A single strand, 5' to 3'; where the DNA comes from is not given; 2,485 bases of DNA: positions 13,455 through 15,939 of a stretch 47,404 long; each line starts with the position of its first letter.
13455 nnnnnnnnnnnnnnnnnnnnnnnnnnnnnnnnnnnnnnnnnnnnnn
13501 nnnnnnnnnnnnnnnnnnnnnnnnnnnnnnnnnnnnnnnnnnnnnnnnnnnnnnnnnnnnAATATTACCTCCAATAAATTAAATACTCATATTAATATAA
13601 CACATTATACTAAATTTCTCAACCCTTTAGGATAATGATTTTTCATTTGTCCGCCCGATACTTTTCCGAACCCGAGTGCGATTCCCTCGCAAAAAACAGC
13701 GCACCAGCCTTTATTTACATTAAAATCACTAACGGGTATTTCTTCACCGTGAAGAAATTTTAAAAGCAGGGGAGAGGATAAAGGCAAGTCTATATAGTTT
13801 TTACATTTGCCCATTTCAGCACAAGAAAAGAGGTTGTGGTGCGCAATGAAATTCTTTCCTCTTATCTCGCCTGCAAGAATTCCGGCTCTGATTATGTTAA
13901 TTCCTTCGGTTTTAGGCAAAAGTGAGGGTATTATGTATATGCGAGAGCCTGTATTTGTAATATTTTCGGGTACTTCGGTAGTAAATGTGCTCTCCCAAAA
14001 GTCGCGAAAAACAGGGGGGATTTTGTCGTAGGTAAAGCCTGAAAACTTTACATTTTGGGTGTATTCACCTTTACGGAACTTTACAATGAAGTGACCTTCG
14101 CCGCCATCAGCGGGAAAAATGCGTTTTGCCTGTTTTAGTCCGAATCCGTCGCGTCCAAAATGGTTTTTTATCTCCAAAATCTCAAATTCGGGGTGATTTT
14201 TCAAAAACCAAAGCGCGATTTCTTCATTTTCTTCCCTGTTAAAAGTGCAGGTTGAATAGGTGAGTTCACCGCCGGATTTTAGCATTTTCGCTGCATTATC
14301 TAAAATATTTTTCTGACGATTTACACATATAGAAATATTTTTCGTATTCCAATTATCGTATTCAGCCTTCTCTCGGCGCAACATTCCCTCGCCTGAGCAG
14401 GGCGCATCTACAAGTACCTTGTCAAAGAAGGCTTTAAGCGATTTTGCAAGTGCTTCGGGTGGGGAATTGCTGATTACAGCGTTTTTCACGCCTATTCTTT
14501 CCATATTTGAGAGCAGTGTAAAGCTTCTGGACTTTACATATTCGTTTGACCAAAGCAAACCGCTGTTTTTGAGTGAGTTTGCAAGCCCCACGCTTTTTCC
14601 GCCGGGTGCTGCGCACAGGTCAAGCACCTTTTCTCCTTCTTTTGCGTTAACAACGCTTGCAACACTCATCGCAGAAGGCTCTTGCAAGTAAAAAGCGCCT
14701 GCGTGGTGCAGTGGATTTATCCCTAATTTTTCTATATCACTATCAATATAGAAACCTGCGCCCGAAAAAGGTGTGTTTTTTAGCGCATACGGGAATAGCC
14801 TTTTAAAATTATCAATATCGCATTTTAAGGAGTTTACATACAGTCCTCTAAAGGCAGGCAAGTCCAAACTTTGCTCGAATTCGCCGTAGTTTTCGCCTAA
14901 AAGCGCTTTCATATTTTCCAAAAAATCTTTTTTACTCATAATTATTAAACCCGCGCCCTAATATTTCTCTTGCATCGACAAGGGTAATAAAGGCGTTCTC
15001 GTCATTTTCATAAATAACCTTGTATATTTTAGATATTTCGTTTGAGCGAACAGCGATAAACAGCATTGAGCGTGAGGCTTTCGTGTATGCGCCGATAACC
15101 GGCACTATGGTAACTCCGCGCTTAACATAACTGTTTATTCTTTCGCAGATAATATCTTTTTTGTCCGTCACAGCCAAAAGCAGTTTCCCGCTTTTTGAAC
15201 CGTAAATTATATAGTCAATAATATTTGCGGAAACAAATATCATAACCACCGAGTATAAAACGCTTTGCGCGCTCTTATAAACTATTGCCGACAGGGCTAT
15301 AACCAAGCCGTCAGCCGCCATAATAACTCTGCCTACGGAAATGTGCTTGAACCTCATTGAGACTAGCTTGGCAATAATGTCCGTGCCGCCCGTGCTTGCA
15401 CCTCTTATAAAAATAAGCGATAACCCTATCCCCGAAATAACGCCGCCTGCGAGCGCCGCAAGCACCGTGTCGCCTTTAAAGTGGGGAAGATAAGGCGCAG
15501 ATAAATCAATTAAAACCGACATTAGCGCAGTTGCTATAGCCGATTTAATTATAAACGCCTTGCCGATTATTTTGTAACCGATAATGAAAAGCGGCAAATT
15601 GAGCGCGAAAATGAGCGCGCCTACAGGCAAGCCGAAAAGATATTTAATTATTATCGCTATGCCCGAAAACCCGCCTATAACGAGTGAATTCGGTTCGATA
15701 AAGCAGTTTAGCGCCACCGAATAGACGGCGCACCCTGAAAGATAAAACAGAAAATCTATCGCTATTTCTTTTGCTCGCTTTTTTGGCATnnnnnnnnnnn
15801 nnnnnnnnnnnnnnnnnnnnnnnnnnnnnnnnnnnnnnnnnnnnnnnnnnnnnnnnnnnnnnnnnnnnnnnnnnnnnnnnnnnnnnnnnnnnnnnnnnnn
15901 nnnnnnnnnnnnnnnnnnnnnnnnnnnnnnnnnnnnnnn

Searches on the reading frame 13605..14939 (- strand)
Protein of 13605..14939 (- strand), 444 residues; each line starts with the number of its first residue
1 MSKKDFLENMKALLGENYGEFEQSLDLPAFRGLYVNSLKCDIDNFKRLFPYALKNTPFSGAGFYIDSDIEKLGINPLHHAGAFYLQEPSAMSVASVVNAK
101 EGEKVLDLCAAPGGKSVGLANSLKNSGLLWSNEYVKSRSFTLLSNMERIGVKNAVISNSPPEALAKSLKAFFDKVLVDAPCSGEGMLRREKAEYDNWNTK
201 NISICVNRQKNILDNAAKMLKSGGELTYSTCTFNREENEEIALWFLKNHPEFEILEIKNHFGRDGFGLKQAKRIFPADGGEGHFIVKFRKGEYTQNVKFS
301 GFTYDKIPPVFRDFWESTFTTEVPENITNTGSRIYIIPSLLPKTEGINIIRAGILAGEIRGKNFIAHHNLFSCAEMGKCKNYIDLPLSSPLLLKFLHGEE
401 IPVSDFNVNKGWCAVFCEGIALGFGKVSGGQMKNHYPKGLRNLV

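Call 10: search_protein_families(library=pfam, proteins=[window:13605-14939:-])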
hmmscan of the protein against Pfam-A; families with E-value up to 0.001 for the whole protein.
window:13605-14939:- (444 aa): 4 families
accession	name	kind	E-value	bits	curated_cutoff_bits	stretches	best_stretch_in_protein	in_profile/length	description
PF01189.24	Methyltr_RsmB-F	-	1.4e-42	146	27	1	96-289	3-199/199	16S rRNA methyltransferase RsmB/F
PF17125.10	Methyltr_RsmF_N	-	1.8e-19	70.4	34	1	4-88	3-86/86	N-terminal domain of 16S rRNA methyltransferase RsmF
PF13636.12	Methyltranf_PUA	-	2.6e-19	69.4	27.6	1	393-441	2-48/49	RNA-binding PUA-like domain of methyltransferase RsmF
PF17126.11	RsmF_methylt_CI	-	1.1e-06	29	27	1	314-365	2-52/61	RsmF rRNA methyltransferase first C-terminal domain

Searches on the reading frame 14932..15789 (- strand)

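Call 10: search_protein_families(library=pfam, proteins=[window:14932-15789:-])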
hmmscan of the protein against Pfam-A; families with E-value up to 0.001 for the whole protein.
window:14932-15789:- (285 aa): 2 families
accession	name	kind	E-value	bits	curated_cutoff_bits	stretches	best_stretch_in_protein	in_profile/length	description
PF02588.21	YitT_membrane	-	5.9e-59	199.3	24.3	1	13-218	2-204/205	Uncharacterised 5xTM membrane BCR, YitT family COG1284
PF10035.14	DUF2179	-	1.2e-16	60.8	22.8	1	224-278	1-55/55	Uncharacterized protein conserved in bacteria (DUF2179)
